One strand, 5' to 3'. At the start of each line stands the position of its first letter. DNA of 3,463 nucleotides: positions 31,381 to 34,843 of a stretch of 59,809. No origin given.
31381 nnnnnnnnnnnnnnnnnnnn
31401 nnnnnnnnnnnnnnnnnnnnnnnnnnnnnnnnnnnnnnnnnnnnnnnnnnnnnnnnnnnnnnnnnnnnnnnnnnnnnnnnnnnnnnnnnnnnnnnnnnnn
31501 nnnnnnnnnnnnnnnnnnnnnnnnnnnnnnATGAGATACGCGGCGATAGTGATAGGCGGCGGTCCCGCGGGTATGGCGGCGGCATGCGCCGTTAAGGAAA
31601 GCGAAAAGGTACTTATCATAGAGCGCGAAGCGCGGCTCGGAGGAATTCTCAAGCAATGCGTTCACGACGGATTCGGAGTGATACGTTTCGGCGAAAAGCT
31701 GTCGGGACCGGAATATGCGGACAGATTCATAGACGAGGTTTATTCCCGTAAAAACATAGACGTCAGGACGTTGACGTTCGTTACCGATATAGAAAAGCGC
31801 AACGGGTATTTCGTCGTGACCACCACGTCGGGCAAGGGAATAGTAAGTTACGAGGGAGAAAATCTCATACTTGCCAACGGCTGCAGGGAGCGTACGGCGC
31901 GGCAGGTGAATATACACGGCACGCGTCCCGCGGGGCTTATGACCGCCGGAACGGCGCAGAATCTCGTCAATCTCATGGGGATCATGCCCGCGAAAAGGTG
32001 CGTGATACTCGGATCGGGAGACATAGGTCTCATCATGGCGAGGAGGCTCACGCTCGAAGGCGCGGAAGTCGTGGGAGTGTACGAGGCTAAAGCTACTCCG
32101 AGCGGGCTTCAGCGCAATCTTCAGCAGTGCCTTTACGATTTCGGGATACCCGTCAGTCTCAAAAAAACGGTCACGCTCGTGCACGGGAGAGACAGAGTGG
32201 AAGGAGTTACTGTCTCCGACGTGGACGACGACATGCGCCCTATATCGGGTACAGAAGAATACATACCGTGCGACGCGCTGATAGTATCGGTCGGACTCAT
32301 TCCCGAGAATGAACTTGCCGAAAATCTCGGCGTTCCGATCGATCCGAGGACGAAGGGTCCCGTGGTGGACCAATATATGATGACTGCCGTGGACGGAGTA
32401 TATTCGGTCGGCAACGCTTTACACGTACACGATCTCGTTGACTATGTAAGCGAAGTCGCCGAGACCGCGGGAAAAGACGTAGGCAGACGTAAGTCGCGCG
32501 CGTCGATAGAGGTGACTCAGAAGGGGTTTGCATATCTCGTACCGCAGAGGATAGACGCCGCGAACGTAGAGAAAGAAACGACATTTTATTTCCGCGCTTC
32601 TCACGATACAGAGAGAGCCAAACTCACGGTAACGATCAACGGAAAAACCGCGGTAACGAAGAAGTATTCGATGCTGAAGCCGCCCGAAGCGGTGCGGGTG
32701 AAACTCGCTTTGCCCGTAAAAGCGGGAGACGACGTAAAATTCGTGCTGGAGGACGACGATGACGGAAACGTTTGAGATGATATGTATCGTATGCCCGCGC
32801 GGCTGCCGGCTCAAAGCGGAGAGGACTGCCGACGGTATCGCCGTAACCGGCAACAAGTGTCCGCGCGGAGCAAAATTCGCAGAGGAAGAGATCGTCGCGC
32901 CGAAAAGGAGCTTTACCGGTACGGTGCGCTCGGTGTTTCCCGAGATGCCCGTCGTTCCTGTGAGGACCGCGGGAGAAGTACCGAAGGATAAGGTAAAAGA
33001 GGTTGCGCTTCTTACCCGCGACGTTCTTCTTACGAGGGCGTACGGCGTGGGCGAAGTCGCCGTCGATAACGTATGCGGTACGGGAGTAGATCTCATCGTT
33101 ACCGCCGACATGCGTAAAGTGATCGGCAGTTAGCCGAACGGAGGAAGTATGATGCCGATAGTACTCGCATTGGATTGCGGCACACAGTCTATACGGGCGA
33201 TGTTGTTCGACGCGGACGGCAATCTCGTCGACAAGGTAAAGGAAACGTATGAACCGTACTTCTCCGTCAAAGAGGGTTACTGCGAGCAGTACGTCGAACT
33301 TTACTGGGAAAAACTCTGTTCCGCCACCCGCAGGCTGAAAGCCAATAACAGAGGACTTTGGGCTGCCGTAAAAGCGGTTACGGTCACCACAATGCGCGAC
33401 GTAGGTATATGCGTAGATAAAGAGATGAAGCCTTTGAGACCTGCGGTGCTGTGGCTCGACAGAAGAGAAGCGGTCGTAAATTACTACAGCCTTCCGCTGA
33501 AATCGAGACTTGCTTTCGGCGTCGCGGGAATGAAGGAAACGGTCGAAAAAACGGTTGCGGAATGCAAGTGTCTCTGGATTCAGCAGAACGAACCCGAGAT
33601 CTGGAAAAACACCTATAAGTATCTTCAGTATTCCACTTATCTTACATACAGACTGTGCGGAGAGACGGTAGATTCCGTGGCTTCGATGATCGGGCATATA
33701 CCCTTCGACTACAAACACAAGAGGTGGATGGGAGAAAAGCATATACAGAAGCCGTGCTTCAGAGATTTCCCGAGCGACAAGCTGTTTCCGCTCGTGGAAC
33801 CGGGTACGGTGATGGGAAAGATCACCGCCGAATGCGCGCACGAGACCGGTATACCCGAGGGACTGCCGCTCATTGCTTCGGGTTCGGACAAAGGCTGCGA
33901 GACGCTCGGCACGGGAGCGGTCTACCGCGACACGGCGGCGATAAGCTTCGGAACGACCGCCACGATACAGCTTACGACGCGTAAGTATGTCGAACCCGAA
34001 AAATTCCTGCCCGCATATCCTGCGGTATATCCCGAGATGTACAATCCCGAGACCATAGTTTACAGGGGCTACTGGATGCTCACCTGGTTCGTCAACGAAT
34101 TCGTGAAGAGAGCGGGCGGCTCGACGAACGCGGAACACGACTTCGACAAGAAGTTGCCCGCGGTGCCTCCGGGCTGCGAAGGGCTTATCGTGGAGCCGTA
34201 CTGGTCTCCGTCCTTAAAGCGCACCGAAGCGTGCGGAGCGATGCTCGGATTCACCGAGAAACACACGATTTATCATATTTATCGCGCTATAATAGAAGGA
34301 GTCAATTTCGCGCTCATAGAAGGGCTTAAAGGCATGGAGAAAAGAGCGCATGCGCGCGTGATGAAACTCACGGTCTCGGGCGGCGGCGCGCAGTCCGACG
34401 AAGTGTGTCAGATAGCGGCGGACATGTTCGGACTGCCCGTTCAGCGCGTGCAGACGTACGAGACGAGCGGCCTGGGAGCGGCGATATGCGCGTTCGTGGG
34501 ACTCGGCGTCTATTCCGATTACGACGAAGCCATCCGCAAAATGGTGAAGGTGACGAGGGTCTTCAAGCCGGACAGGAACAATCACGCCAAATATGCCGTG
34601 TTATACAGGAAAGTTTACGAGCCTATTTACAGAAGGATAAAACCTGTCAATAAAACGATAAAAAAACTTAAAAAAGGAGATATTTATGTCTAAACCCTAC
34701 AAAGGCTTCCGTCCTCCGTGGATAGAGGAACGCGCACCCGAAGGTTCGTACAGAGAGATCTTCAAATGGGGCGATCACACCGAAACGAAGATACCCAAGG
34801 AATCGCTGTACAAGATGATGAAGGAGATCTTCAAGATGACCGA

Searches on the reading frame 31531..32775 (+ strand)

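Call 6: search_protein_families(library=pfam, proteins=[window:31531-32775:+])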
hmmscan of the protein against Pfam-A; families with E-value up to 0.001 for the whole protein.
window:31531-32775:+ (414 aa): 8 families
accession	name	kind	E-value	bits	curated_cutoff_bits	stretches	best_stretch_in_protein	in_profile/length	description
PF07992.20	Pyr_redox_2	-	9.7e-31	107.7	26.1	1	5-297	3-277/291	Pyridine nucleotide-disulphide oxidoreductase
PF13738.12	Pyr_redox_3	-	2e-15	57.3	30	2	55-294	76-305/305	Pyridine nucleotide-disulphide oxidoreductase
PF13450.12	NAD_binding_8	-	5e-10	40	21.9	1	7-48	1-43/68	NAD(P)-binding Rossmann-like domain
PF00070.33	Pyr_redox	-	1.2e-08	35.7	22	0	156-230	1-81/82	Pyridine nucleotide-disulphide oxidoreductase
PF12831.13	FAD_oxidored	-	5.6e-07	29.6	27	1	6-43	3-41/416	FAD dependent oxidoreductase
PF03486.20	HI0933_like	-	3.2e-06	27.2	50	1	5-38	3-37/244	HI0933-like protein Rossmann domain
PF00890.30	FAD_binding_2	-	0.00014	21.6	20.4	1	5-38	2-36/414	FAD binding domain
PF01266.30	DAO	-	0.00027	21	27.9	0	6-37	3-35/353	FAD dependent oxidoreductase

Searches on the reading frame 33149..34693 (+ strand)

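Call 6: search_protein_families(library=pfam, proteins=[window:33149-34693:+])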
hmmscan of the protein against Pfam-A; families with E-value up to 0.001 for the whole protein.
window:33149-34693:+ (514 aa): 2 families
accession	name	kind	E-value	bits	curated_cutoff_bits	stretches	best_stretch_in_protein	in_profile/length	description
PF00370.27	FGGY_N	-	1e-31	110.8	28.8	1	4-253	1-244/245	FGGY family of carbohydrate kinases, N-terminal domain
PF02782.22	FGGY_C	-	4e-27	95.7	27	1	263-451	1-197/198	FGGY family of carbohydrate kinases, C-terminal domain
